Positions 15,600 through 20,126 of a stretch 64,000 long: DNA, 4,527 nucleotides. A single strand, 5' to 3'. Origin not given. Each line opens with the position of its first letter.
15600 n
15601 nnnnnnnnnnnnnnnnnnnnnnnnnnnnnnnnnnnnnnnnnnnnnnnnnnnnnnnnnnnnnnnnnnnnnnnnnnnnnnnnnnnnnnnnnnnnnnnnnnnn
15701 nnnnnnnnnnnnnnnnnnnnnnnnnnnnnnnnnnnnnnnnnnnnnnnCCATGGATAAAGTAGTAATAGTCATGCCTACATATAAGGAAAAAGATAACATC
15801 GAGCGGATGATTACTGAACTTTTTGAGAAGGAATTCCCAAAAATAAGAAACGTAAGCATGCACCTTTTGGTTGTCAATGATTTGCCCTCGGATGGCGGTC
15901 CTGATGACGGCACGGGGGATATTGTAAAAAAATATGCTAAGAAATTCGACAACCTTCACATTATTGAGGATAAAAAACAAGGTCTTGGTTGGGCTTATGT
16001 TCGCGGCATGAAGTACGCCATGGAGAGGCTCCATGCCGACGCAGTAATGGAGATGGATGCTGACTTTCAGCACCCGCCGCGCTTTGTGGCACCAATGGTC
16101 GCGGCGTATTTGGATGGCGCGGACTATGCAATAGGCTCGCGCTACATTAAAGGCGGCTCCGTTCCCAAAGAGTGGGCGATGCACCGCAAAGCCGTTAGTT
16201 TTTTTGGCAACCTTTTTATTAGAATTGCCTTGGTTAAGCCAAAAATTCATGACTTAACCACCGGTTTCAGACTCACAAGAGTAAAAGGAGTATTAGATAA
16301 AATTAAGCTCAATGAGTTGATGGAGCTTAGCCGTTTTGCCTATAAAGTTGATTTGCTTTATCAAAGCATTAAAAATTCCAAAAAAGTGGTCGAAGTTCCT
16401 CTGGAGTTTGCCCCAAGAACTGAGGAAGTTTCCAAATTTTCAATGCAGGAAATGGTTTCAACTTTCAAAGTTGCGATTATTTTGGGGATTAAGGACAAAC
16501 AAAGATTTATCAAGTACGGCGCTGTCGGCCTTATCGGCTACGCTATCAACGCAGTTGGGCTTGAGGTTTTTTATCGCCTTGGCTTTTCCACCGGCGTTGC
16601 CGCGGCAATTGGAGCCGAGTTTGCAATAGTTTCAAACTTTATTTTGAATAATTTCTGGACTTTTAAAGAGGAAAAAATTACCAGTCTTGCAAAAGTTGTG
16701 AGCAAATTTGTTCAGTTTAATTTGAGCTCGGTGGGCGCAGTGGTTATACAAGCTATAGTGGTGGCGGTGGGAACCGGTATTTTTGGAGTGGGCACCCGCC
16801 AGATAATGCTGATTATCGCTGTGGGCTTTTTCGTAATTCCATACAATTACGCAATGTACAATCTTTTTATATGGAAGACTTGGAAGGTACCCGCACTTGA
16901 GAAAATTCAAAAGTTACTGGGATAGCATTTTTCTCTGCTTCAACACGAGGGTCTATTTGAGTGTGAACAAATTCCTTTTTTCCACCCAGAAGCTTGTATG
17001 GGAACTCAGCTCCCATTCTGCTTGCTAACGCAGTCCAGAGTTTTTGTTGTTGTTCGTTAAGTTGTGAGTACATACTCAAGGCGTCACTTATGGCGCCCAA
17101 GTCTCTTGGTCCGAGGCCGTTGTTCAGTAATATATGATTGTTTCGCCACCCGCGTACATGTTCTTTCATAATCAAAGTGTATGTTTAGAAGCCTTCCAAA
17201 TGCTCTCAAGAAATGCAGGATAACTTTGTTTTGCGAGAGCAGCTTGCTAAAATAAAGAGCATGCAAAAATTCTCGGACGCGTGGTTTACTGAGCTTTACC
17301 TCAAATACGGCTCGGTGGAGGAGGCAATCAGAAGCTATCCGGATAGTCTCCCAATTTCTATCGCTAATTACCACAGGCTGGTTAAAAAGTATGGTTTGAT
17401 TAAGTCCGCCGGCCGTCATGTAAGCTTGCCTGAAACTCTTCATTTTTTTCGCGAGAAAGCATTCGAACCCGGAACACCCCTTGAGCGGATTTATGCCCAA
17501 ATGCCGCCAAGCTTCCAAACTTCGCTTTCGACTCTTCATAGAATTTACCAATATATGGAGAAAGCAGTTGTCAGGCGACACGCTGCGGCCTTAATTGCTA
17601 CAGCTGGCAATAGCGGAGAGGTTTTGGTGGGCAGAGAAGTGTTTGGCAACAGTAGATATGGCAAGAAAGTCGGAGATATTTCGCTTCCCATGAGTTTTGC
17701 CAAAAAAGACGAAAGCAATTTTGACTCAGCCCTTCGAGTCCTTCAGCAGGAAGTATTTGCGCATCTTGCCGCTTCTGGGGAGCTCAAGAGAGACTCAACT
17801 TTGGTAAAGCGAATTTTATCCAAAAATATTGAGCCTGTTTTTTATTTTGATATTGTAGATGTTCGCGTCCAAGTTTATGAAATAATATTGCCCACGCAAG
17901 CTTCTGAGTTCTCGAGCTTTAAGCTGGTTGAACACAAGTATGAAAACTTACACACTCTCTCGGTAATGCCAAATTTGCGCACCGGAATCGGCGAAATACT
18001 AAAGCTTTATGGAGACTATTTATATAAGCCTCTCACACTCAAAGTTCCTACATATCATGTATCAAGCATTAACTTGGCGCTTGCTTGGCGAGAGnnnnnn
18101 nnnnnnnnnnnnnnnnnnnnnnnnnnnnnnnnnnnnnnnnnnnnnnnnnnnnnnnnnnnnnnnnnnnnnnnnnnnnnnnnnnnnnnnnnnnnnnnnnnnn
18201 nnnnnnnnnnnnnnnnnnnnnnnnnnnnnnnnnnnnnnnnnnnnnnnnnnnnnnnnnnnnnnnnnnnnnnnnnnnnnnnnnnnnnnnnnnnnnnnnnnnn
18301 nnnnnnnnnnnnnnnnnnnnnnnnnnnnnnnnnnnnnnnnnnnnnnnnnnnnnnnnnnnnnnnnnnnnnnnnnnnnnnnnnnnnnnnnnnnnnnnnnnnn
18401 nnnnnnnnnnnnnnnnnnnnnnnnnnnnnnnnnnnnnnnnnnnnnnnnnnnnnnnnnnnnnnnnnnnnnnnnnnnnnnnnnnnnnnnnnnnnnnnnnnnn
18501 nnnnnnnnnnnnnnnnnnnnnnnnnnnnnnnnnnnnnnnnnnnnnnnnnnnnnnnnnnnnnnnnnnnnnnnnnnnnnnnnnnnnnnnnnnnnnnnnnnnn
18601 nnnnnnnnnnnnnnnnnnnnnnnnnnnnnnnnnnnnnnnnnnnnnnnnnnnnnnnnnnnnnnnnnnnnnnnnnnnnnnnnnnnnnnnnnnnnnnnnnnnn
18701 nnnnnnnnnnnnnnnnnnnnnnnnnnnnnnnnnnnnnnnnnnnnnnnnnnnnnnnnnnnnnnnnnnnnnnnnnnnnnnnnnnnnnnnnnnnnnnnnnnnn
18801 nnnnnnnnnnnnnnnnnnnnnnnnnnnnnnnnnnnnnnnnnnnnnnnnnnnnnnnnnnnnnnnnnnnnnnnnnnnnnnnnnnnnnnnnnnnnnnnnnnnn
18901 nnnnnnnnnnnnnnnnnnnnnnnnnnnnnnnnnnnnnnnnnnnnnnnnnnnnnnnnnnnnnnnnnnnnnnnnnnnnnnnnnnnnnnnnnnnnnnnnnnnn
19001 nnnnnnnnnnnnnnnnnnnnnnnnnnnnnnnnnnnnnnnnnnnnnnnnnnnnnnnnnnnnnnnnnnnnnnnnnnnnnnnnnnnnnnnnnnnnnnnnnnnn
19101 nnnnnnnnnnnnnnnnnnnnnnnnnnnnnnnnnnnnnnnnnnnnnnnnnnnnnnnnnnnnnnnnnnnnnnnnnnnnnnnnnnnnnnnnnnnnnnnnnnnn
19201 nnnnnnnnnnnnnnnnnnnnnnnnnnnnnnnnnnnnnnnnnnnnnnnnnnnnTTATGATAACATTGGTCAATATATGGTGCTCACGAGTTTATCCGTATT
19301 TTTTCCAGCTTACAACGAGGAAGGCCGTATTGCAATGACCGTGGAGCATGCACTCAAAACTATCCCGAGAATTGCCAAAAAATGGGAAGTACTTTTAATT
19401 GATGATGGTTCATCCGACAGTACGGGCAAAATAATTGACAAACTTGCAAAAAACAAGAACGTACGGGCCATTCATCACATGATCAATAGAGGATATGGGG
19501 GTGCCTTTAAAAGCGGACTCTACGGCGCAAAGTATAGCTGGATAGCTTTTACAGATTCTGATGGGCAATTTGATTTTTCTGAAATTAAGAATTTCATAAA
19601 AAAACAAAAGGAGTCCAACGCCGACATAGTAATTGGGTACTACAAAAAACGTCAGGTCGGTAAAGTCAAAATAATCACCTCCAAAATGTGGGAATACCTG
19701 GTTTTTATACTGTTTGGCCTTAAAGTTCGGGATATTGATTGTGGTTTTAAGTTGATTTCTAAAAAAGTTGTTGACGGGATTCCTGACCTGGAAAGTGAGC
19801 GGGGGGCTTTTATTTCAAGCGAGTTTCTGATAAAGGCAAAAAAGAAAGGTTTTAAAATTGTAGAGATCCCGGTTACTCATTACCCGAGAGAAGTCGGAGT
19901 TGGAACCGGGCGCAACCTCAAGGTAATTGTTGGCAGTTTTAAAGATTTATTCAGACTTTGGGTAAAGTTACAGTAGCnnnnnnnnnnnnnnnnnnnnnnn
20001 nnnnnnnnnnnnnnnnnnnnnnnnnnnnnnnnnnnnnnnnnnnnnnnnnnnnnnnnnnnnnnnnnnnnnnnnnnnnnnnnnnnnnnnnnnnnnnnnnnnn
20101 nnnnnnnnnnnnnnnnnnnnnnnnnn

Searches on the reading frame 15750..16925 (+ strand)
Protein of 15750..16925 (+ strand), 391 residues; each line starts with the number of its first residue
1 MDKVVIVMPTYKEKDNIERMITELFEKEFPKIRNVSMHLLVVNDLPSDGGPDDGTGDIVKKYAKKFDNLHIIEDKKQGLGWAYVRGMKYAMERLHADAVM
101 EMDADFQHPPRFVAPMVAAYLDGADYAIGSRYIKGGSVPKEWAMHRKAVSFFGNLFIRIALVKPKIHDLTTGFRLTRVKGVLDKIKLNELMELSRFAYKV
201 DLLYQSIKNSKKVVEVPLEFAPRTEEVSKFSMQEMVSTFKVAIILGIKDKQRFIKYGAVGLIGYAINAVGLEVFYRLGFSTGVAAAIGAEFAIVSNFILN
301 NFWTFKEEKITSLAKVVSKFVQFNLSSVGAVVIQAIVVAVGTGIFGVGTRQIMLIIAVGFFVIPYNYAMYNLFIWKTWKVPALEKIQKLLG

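Call 7: search_protein_families(library=pfam, proteins=[window:15750-16925:+], max_evalue=0.001)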
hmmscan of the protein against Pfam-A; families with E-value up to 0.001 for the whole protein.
window:15750-16925:+ (391 aa): 3 families
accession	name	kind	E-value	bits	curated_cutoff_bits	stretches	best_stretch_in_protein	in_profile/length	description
PF00535.33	Glycos_transf_2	-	4.8e-22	79.1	23.3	1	6-179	2-162/168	Glycosyl transferase family 2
PF04138.20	GtrA_DPMS_TM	-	3.8e-14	53.3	26.1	1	255-375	1-117/117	GtrA/DPMS, transmembrane domain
PF02077.20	SURF4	-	0.00038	20.6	27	1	266-347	184-260/267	SURF4 family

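Call 40: search_protein_families(library=ncbifam, proteins=[window:15750-16925:+], max_evalue=1e-8)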
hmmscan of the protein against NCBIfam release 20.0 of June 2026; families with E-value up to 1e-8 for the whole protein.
window:15750-16925:+ (391 aa): 2 families
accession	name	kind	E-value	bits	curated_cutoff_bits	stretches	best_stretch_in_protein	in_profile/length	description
NF047588.1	GlcsyltransPgfSStrep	equivalog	8.2e-16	58.1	500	1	3-252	2-226/308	glycosyltransferase PgfS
TIGR04182.1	glyco_TIGR04182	equivalog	2.5e-10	40.2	325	1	3-262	1-233/293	S-layer glycoprotein N-glycosyltransferase AglJ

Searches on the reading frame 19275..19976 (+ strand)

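Call 8: search_protein_families(library=pfam, proteins=[window:19275-19976:+], max_evalue=0.001)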
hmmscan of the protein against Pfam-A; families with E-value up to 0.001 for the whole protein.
window:19275-19976:+ (233 aa): 1 family
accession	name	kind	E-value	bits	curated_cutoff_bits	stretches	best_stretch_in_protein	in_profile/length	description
PF00535.33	Glycos_transf_2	-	3.9e-28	98.9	23.3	1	7-166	1-164/168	Glycosyl transferase family 2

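Call 40: search_protein_families(library=ncbifam, proteins=[window:19275-19976:+], max_evalue=1e-8)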
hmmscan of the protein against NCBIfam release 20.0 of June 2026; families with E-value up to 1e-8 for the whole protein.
window:19275-19976:+ (233 aa): 10 families
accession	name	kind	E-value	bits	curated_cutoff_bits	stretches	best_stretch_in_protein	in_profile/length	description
NF007986.1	PRK10714.1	equivalog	1.5e-21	76.8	529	1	4-217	6-215/316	undecaprenyl-phosphate 4-deoxy-4-formamido-L-arabinose transferase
TIGR03937.1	PgaC_IcaA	equivalog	6.2e-16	58.4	422.3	1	5-114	46-153/407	poly-beta-1,6-N-acetyl-D-glucosamine synthase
NF047588.1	GlcsyltransPgfSStrep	equivalog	1.2e-14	54.3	500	1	6-173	3-171/308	glycosyltransferase PgfS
NF058614.1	PPMAGASynPpgS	equivalog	4.8e-14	52.3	370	1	8-210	4-204/226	polyprenyl-phospho-N-acetylgalactosaminyl synthase PpgS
NF041391.1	DPhHxTase_Halo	equivalog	3.8e-13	48.9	375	1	12-205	3-186/213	dolichyl-phosphate hexose transferase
TIGR04182.1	glyco_TIGR04182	equivalog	1.1e-11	44.6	325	1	7-211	3-199/293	S-layer glycoprotein N-glycosyltransferase AglJ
NF047683.1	TeichurnBiosyTuaG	equivalog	1.2e-11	44.7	400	1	6-114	8-114/252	teichuronic acid biosynthesis protein TuaG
NF007482.0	PRK10073.1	equivalog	9.9e-10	37.9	423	1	4-118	6-117/334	glycosyltransferase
NF038302.1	EPS_HpsE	equivalog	1.9e-09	36.9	300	1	5-99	2-99/307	hormogonium polysaccharide biosynthesis glycosyltransferase HpsE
NF041875.1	EPS_EpsD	equivalog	3.2e-09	36.7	370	1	6-122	1-115/325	exopolysaccharide biosynthesis glycosyltransferase EpsD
